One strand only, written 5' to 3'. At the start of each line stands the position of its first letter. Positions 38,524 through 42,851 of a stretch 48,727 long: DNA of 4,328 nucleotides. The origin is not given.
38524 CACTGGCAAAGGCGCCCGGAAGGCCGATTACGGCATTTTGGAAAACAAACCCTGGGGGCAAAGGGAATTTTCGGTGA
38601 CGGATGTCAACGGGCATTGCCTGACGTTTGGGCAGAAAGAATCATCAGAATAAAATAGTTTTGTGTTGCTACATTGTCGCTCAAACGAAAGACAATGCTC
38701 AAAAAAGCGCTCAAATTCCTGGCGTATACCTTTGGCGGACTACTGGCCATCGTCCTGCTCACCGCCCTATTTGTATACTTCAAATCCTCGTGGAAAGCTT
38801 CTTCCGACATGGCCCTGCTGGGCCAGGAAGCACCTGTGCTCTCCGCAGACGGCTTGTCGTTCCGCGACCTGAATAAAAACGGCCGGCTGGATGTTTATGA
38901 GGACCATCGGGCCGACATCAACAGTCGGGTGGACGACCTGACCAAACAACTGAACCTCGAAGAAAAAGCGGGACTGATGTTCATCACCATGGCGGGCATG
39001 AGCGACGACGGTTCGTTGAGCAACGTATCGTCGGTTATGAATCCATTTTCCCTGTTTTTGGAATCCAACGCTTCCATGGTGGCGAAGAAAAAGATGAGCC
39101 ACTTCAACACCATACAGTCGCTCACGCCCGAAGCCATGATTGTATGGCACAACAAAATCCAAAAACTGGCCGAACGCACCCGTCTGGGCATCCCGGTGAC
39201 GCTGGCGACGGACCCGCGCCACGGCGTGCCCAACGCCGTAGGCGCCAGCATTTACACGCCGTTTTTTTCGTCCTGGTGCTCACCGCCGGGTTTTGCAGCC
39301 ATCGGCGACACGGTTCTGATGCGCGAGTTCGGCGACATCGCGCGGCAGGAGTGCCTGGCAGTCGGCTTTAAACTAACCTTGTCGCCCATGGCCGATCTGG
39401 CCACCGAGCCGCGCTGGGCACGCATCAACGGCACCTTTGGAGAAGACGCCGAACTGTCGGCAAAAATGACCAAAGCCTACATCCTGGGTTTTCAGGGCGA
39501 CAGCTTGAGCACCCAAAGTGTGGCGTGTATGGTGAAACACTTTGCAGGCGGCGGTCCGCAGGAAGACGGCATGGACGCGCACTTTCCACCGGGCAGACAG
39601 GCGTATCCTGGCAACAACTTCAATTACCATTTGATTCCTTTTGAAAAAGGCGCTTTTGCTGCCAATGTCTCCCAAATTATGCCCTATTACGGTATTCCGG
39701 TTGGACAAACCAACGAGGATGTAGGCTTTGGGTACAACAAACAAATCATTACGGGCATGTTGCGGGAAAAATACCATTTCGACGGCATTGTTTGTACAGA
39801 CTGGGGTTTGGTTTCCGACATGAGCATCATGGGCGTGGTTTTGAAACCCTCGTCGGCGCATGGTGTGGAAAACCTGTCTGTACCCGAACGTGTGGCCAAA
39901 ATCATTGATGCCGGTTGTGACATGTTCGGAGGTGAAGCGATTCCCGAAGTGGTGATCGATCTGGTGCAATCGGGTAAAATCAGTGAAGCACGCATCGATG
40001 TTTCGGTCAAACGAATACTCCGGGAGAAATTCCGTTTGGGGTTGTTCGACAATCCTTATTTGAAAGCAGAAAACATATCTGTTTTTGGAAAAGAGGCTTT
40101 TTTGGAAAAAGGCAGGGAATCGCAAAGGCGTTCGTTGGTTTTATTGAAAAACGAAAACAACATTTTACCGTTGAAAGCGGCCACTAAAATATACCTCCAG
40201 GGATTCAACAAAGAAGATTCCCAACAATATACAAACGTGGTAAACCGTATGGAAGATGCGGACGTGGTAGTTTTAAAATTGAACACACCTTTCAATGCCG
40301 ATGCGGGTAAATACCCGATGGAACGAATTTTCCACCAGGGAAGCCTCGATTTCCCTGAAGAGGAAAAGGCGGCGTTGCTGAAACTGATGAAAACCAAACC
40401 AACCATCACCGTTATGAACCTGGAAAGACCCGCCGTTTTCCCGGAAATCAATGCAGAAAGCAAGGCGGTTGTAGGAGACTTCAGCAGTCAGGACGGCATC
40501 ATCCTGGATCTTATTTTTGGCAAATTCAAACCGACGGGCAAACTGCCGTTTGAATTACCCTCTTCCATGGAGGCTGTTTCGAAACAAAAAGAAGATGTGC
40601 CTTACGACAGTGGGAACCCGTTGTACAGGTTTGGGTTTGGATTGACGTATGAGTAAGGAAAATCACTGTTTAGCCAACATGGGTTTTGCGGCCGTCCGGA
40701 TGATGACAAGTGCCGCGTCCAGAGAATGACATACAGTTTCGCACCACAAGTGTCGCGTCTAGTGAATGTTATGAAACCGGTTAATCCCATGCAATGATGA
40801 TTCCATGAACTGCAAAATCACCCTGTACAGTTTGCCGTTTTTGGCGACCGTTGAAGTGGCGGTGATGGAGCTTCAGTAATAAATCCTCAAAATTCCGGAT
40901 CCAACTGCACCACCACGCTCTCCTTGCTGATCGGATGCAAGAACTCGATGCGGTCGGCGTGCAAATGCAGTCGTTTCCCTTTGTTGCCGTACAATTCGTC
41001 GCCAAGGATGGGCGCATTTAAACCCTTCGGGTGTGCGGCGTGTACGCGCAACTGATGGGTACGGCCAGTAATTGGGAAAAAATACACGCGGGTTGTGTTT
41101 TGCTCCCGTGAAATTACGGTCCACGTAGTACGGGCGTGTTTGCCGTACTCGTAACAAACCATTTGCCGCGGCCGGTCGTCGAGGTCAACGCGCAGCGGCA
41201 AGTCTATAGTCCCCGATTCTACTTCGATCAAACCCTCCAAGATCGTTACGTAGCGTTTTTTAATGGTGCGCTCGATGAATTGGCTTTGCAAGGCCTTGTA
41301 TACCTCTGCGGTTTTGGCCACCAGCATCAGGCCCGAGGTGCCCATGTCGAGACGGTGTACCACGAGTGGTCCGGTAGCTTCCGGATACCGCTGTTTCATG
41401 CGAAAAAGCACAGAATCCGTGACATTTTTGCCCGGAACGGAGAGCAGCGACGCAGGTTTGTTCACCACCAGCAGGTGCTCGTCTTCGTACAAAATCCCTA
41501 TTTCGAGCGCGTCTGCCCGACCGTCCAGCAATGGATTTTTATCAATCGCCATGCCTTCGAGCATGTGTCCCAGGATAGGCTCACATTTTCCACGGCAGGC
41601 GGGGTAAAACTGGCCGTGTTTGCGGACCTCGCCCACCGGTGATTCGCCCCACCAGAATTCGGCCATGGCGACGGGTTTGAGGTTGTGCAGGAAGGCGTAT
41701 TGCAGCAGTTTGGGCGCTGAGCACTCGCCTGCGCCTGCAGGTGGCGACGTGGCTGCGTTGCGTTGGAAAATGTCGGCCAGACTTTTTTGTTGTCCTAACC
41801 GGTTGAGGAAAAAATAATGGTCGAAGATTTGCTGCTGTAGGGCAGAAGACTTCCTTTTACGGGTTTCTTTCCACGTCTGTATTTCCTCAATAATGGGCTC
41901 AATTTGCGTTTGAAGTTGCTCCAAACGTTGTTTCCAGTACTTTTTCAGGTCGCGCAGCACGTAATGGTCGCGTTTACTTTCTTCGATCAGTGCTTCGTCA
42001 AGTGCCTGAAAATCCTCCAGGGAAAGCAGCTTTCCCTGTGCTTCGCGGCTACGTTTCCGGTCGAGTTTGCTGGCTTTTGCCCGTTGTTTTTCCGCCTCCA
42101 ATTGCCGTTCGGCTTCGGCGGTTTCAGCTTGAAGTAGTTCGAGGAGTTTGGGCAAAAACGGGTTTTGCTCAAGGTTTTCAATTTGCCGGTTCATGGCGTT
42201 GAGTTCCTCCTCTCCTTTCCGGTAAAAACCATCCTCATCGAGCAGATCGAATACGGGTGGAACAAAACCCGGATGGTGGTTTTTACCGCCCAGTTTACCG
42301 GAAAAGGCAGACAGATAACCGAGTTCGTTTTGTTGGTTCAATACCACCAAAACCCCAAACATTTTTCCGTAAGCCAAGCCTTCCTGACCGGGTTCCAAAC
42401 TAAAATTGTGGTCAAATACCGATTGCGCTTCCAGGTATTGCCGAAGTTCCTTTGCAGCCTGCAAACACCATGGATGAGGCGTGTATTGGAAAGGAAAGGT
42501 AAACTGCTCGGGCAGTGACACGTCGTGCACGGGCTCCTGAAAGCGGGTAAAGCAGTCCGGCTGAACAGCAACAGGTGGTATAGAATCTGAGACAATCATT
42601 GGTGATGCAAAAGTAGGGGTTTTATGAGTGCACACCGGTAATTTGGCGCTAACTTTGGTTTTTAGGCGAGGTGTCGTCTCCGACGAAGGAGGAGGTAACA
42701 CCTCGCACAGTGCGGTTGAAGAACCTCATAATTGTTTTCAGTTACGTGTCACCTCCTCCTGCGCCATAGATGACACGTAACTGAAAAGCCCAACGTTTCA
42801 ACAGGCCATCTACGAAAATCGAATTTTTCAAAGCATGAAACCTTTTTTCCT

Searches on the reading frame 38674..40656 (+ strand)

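Call 58: search_protein_families(library=ncbifam, proteins=[window:38674-40656:+], max_evalue=0.001)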
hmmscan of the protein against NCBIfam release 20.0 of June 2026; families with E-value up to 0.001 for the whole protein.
window:38674-40656:+ (660 aa): 8 families
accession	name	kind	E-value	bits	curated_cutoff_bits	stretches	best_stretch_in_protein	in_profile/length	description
NF052331.1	Bet13-16Glucosase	equivalog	3e-47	161.2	1330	1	75-505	5-384/750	exo-beta-d-1,3/1,6-glucosidase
NF011678.0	PRK15098.1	equivalog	5.7e-41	140.8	666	1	164-510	95-417/765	beta-glucosidase BglX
NF041776.1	xylosidase_Xyl3A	equivalog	4.3e-38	130.8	1250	1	238-517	118-387/846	xylan 1,4-beta-xylosidase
NF052329.1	XyloArabinsidase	equivalog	2.7e-37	128.3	1050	2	83-516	3-405/750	beta-xylosidase/alpha-l-arabinosidase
NF041579.1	betaxyl_Flavo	equivalog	2.3e-28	98.8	1350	1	162-503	54-380/716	beta-xylosidase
NF052330.1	BetGlucosiCelf0468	equivalog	2.8e-18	65.6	1300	1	200-506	56-339/817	beta-d-glucosidase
NF041610.1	alph_arabinopyran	equivalog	2.4e-15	55.8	1300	1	169-509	24-327/738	exo-alpha-(1->6)-L-arabinopyranosidase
NF003740.0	PRK05337.1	equivalog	1.6e-07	30.7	207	1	216-418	100-278/340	beta-N-acetylhexosaminidase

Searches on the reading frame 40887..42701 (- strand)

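Call 58: search_protein_families(library=ncbifam, proteins=[window:40887-42701:-], max_evalue=0.001)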
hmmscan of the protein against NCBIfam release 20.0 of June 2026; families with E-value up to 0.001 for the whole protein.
window:40887-42701:- (604 aa): 6 families
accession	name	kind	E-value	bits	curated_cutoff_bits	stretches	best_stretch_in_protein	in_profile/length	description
TIGR00005.1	rluA_subfam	subfamily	2.1e-53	181.6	192.7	1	399-597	71-281/298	RluA family pseudouridine synthase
NF007543.0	PRK10158.1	equivalog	1.6e-49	168.6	286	1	402-599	15-214/219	bifunctional tRNA pseudouridine(32) synthase/23S rRNA pseudouridine(746) synthase RluA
NF008249.0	PRK11025.1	equivalog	7.3e-30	103.9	378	1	397-599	89-299/317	23S rRNA pseudouridine(955/2504/2580) synthase RluC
NF008385.0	PRK11180.1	equivalog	8.8e-30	104.2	351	1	396-578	79-260/325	23S rRNA pseudouridine(1911/1915/1917) synthase RluD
NF008321.0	PRK11112.1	equivalog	5e-26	91.5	328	1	401-599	2-220/257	tRNA pseudouridine(65) synthase TruC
TIGR01621.1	RluA-like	hypoth_equivalog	8.8e-20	70.9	222.3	1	401-589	2-185/217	TIGR01621 family pseudouridine synthase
